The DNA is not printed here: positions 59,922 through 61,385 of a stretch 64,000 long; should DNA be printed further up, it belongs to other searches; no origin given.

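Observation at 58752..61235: Uncharacterised anSME-like SPASM radical-SAM gene head-to-head with mmp10 directly behind mcrA: candidate new MCR maturation enzyme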

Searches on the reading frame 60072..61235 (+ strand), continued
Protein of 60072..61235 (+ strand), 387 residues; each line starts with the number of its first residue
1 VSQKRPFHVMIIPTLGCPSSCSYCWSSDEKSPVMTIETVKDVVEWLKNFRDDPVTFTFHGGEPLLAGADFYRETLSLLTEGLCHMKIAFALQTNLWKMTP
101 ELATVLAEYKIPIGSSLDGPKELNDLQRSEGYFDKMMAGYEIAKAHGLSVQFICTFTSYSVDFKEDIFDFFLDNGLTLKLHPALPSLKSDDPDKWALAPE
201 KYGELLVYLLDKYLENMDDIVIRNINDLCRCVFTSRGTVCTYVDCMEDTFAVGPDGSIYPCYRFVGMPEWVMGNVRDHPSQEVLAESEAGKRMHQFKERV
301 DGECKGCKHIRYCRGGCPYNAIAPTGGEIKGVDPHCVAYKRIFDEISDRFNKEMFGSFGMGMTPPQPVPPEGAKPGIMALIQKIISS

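Call 20: search_protein_families(library=ncbifam, proteins=[P0121, P0123, P0125, P0127, P0128, P0130, P0135, P0144, P0147, P0154], max_evalue=1e-40)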
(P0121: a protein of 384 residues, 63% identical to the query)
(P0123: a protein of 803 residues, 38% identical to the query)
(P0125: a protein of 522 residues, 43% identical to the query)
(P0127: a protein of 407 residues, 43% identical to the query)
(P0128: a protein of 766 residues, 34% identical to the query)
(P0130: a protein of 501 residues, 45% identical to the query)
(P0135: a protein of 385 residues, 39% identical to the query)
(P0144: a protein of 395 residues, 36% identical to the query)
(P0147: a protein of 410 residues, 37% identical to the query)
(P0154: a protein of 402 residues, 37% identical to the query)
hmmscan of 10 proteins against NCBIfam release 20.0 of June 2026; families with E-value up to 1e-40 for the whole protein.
P0121 (384 aa): 3 families
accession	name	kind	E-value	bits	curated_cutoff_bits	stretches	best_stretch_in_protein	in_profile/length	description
TIGR04083.1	rSAM_pep_methan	hypoth_equivalog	3.2e-186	618.6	300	1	1-382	3-376/376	TIGR04083 family peptide-modifying radical SAM enzyme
TIGR03942.1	sulfatase_rSAM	equivalog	4.5e-54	183.9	349.45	1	5-343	8-355/363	anaerobic sulfatase maturase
NF041298.1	rSAM_mat_DynA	equivalog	2e-50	171.8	450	1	4-346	7-354/356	dynobactin maturation radical SAM/SPASM protein DynA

P0123 (803 aa): 10 families
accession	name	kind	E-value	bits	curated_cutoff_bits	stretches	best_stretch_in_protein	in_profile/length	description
TIGR04083.1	rSAM_pep_methan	hypoth_equivalog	1.1e-136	455.6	300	1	4-367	1-361/376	TIGR04083 family peptide-modifying radical SAM enzyme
NF041298.1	rSAM_mat_DynA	equivalog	6.5e-68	229.3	450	1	9-348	7-352/356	dynobactin maturation radical SAM/SPASM protein DynA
TIGR03942.1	sulfatase_rSAM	equivalog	1.4e-61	208.6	349.45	1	10-347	8-355/363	anaerobic sulfatase maturase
NF047865.1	rSAM_PapB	equivalog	1.5e-50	172.3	340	0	6-322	6-324/330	PapB family radical SAM/SPASM ranthipeptide maturase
NF041718.1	rSAM_phane_AMC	equivalog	6.8e-47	160.2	425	0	3-315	6-328/362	cyclophane-forming radical SAM peptide maturase AmcB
NF041707.1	rSAM_YhhB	equivalog_domain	1.1e-45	156.2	445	0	13-315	12-334/369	cyclophane-forming radical SAM/SPASM peptide maturase YhhB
TIGR04064.1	rSAM_nif11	equivalog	6.8e-43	147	518.7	0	5-126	80-205/459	nif11-like peptide radical SAM maturase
TIGR03978.1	rSAM_paired_1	equivalog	5.2e-42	144.2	370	0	6-175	86-263/466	His-Xaa-Ser system radical SAM maturase HxsB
TIGR04163.1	rSAM_cobopep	equivalog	1e-41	143.1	375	0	7-339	68-409/428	peptide-modifying radical SAM enzyme CbpB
TIGR03906.1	quino_hemo_SAM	equivalog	9.6e-41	139.9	453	0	11-325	102-424/467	quinohemoprotein amine dehydrogenase maturation protein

P0125 (522 aa): 3 families
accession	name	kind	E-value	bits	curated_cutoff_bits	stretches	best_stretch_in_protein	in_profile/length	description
TIGR04083.1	rSAM_pep_methan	hypoth_equivalog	1.8e-122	408.8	300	1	1-355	3-357/376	TIGR04083 family peptide-modifying radical SAM enzyme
TIGR03942.1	sulfatase_rSAM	equivalog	6e-55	186.8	349.45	1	5-340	8-356/363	anaerobic sulfatase maturase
NF041298.1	rSAM_mat_DynA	equivalog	6.6e-52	176.7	450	1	2-341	5-353/356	dynobactin maturation radical SAM/SPASM protein DynA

P0127 (407 aa): 3 families
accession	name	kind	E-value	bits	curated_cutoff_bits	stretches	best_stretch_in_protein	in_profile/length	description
TIGR04083.1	rSAM_pep_methan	hypoth_equivalog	1.1e-120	402.9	300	1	4-357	1-352/376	TIGR04083 family peptide-modifying radical SAM enzyme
NF041298.1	rSAM_mat_DynA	equivalog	2.7e-46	158.2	450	1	7-347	5-352/356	dynobactin maturation radical SAM/SPASM protein DynA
TIGR03942.1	sulfatase_rSAM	equivalog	1.1e-45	156.3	349.45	1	5-347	2-356/363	anaerobic sulfatase maturase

P0128 (766 aa): 12 families
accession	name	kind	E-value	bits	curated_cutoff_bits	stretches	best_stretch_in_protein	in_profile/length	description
TIGR04083.1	rSAM_pep_methan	hypoth_equivalog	6.4e-127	423.5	300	1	3-361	1-357/376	TIGR04083 family peptide-modifying radical SAM enzyme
TIGR03942.1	sulfatase_rSAM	equivalog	5.7e-76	256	349.45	1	9-346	8-356/363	anaerobic sulfatase maturase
NF041298.1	rSAM_mat_DynA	equivalog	4.3e-67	226.6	450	1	6-346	5-352/356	dynobactin maturation radical SAM/SPASM protein DynA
NF047865.1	rSAM_PapB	equivalog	5.4e-62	209.9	340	0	11-325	12-328/330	PapB family radical SAM/SPASM ranthipeptide maturase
NF040492.1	not_ScfB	exception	1e-49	169.6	855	0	11-338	104-436/450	ScfB-related radical SAM/SPASM orphan maturase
TIGR03978.1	rSAM_paired_1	equivalog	3.6e-49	167.8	370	0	4-347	85-451/466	His-Xaa-Ser system radical SAM maturase HxsB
TIGR04163.1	rSAM_cobopep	equivalog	7.6e-47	160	375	0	6-338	68-410/428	peptide-modifying radical SAM enzyme CbpB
TIGR03974.1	rSAM_six_Cys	equivalog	3.4e-46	158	425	0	11-326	106-429/451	thioether cross-link-forming SCIFF peptide maturase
NF010308.0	PRK13745.1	equivalog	7.6e-46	156.8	484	0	12-344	24-382/412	anaerobic sulfatase-maturation protein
TIGR04261.1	rSAM_GlyRichRpt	subfamily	9.9e-46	156.4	310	0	8-173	3-179/363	cyclophane-forming radical SAM/SPASM peptide maturase GrrM/OscB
NF041718.1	rSAM_phane_AMC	equivalog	2.9e-43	148.3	425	0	5-326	9-340/362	cyclophane-forming radical SAM peptide maturase AmcB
TIGR04064.1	rSAM_nif11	equivalog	2.9e-42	145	518.7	0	11-125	87-206/459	nif11-like peptide radical SAM maturase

P0130 (501 aa): 2 families
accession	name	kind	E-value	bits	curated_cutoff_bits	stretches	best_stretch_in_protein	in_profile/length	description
TIGR04083.1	rSAM_pep_methan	hypoth_equivalog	1.6e-110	369.5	300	1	1-339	27-354/376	TIGR04083 family peptide-modifying radical SAM enzyme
TIGR03942.1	sulfatase_rSAM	equivalog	8.4e-41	140.2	349.45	0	1-325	34-354/363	anaerobic sulfatase maturase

P0135 (385 aa): 3 families
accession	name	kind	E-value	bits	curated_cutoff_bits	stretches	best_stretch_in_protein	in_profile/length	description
TIGR04083.1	rSAM_pep_methan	hypoth_equivalog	2e-101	339.6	300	1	5-355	2-355/376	TIGR04083 family peptide-modifying radical SAM enzyme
NF041298.1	rSAM_mat_DynA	equivalog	2e-47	161.9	450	1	8-345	6-355/356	dynobactin maturation radical SAM/SPASM protein DynA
TIGR03942.1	sulfatase_rSAM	equivalog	8.8e-41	140.2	349.45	0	11-343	9-357/363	anaerobic sulfatase maturase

P0144 (395 aa): 3 families
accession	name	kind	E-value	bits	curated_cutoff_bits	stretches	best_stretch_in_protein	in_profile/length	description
TIGR04083.1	rSAM_pep_methan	hypoth_equivalog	3.7e-97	325.5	300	1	17-372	3-354/376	TIGR04083 family peptide-modifying radical SAM enzyme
NF041298.1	rSAM_mat_DynA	equivalog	7.9e-53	179.7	450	1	17-359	4-351/356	dynobactin maturation radical SAM/SPASM protein DynA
TIGR03942.1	sulfatase_rSAM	equivalog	2.7e-45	155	349.45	1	21-358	8-354/363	anaerobic sulfatase maturase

P0147 (410 aa): 3 families
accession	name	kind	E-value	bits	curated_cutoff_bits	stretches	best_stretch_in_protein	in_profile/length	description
TIGR04083.1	rSAM_pep_methan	hypoth_equivalog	2.1e-101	339.5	300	1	13-365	2-357/376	TIGR04083 family peptide-modifying radical SAM enzyme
NF041298.1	rSAM_mat_DynA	equivalog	1.8e-47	162.1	450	1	16-350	6-352/356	dynobactin maturation radical SAM/SPASM protein DynA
TIGR03942.1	sulfatase_rSAM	equivalog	2.1e-42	145.5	349.45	1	18-349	8-355/363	anaerobic sulfatase maturase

P0154 (402 aa): 2 families
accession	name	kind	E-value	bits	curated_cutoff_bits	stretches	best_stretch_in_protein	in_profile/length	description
TIGR04083.1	rSAM_pep_methan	hypoth_equivalog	2.6e-96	322.8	300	1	6-369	1-350/376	TIGR04083 family peptide-modifying radical SAM enzyme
TIGR03942.1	sulfatase_rSAM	equivalog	1.1e-43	149.7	349.45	1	13-357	9-352/363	anaerobic sulfatase maturase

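Call 22: find_related_loci(query=A1, collection=genome_contigs, flank=10000)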
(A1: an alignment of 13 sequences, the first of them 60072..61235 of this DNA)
Query A1 (387 aa) in genome_contigs; peptide patterns used: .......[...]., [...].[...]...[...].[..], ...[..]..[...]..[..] (x = any residue, [..] = any of these).
599 stretches matched a pattern (row limit reached: there are more); 574 encode a relative of the query (tblastn E <= 1e-3); the best 80 are kept; 80 distinct loci.
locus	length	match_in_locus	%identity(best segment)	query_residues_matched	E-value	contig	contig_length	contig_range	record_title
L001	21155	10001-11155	86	3-387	0e+0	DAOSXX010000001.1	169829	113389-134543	MAG TPA_asm: Methanothrix sp. isolate AMR_MDS_2100 NODE_21_length_169829_cov_55.741468, whole genome shotgun sequence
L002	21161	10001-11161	83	1-387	0e+0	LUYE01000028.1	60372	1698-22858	MAG: Methanosarcinales archaeon Methan_01 Methan_01_contig_167, whole genome shotgun sequence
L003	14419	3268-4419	85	3-386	0e+0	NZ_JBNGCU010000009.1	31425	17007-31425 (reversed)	MAG: Methanocrinis sp. isolate E05-008 bin44.fa-9, whole genome shotgun sequence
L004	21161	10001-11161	82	1-387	0e+0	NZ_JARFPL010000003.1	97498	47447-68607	Candidatus Methanocrinis alkalitolerans strain M04Ac NODE_3_length_97498_cov_102.321492, whole genome shotgun sequence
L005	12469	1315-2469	80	1-386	0e+0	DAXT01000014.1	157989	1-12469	MAG TPA_asm: Methanothrix harundinacea isolate UBA475 UBA475_contig_14480, whole genome shotgun sequence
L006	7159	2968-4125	79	1-386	0e+0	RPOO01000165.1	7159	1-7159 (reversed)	MAG: Methanothrix sp. isolate bin.308 Contig_425078, whole genome shotgun sequence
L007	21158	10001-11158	77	1-386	0e+0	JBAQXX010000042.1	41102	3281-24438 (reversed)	MAG: Methanothrix sp. isolate MFD12019_ilm_asm_bin55 k127_87092, whole genome shotgun sequence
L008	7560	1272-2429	78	1-386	0e+0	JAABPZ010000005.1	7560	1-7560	MAG: Methanothrix sp. isolate S02.Bin032 Scaffold_4_2, whole genome shotgun sequence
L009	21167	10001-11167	77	1-387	0e+0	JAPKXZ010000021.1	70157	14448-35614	MAG: Methanothrix sp. isolate LacPavin_0419_WC90_MAG_51_22 LacPavin_0419_WC90_scaffold_568085, whole genome shotgun sequ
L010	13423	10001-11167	77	1-387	0e+0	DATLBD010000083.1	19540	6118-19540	MAG TPA_asm: Methanothrix sp. isolate SMAG_U14289 k141_1059505, whole genome shotgun sequence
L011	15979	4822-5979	77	1-386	0e+0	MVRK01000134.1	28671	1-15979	MAG: Methanosaeta sp. PtaU1.Bin060 A4E48_contig000134, whole genome shotgun sequence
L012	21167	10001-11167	76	1-387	0e+0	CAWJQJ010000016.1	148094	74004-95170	MAG: Methanotrichaceae archaeon isolate MFD02979.bin.2.102 genome assembly, contig: contig_78971, whole genome shotgun s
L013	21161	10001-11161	77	1-387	0e+0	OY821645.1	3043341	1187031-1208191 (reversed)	MAG: Methanothrix sp. isolate d1628e35-7b52-4540-a147-c2ca1342adce genome assembly, chromosome: 1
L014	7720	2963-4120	76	1-387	0e+0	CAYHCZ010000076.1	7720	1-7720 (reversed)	MAG TPA_asm: uncultured Methanomicrobia archaeon isolate ERP119294_co4_451 genome assembly, contig: NODE_10902_length_77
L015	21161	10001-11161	76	1-387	0e+0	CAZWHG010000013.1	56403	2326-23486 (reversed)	MAG TPA_asm: uncultured Methanotrichaceae archaeon isolate SRP302447_co4_766 genome assembly, contig: NODE_1674_length_5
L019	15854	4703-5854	75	3-386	0e+0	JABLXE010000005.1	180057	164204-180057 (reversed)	MAG: Methanotrichaceae archaeon isolate Ch14 contig5, whole genome shotgun sequence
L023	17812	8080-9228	77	3-385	0e+0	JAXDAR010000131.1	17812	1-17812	MAG: Methanothrix sp. isolate POMEDNA-A13 Raw2_k127_1906121, whole genome shotgun sequence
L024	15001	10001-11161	73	1-386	0e+0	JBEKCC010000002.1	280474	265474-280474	MAG: Methanoregulaceae archaeon isolate SPRUCE 150 SPRUCE_150_2, whole genome shotgun sequence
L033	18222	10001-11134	74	6-385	0e+0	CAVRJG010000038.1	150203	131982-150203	MAG: uncultured Methanosarcinaceae archaeon isolate MFD05942.bin.1.278 genome assembly, contig: contig_20009, whole geno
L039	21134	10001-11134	72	6-385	0e+0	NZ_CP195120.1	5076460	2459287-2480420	Methanosarcina sp. T3 chromosome, complete genome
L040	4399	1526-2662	72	7-385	0e+0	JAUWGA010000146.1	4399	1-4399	MAG: Methanosarcinales archaeon isolate CSMAG_2230 CSMAG_2230_k141_2931061_length_4399_cov_15.9225, whole genome shotgun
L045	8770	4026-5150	73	7-381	0e+0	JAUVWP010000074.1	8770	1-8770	MAG: Methanosarcinales archaeon isolate CSMAG_1193 CSMAG_1193_k127_357635_length_8770_cov_33.0000, whole genome shotgun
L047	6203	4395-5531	72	7-385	0e+0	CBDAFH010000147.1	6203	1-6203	MAG: uncultured ANME-2 cluster archaeon isolate MAG_107 genome assembly, contig: k141_371143, whole genome shotgun seque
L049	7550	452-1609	70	1-386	0e+0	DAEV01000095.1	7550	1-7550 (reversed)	MAG TPA_asm: Methanolinea sp. UBA473 UBA473_contig_44095, whole genome shotgun sequence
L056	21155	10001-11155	69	2-386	0e+0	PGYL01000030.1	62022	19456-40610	MAG: Methanomicrobiales archaeon HGW-Methanomicrobiales-2 yuki_s1_sub10_scaffold_101, whole genome shotgun sequence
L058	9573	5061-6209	70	4-386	0e+0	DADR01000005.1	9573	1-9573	MAG TPA_asm: Methanoregula sp. UBA247 UBA247_contig_45042, whole genome shotgun sequence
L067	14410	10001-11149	71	4-386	0e+0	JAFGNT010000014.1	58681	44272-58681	MAG: Methanomicrobiaceae archaeon isolate Zod_Metabat.564 k87_4429822, whole genome shotgun sequence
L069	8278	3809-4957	70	4-387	0e+0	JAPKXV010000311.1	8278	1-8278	MAG: Methanoregula sp. isolate LacPavin_0419_WC90_MAG_52_8 LacPavin_0419_WC90_scaffold_464218, whole genome shotgun sequ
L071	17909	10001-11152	70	4-386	0e+0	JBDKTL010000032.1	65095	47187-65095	MAG: Methanoregula sp. isolate 7_bin.123 c_000000673031, whole genome shotgun sequence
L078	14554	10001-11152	69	4-386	0e+0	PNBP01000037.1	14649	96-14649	MAG: Methanoregula sp. isolate fen_60 73.20120700_E1X.21_contig_15967, whole genome shotgun sequence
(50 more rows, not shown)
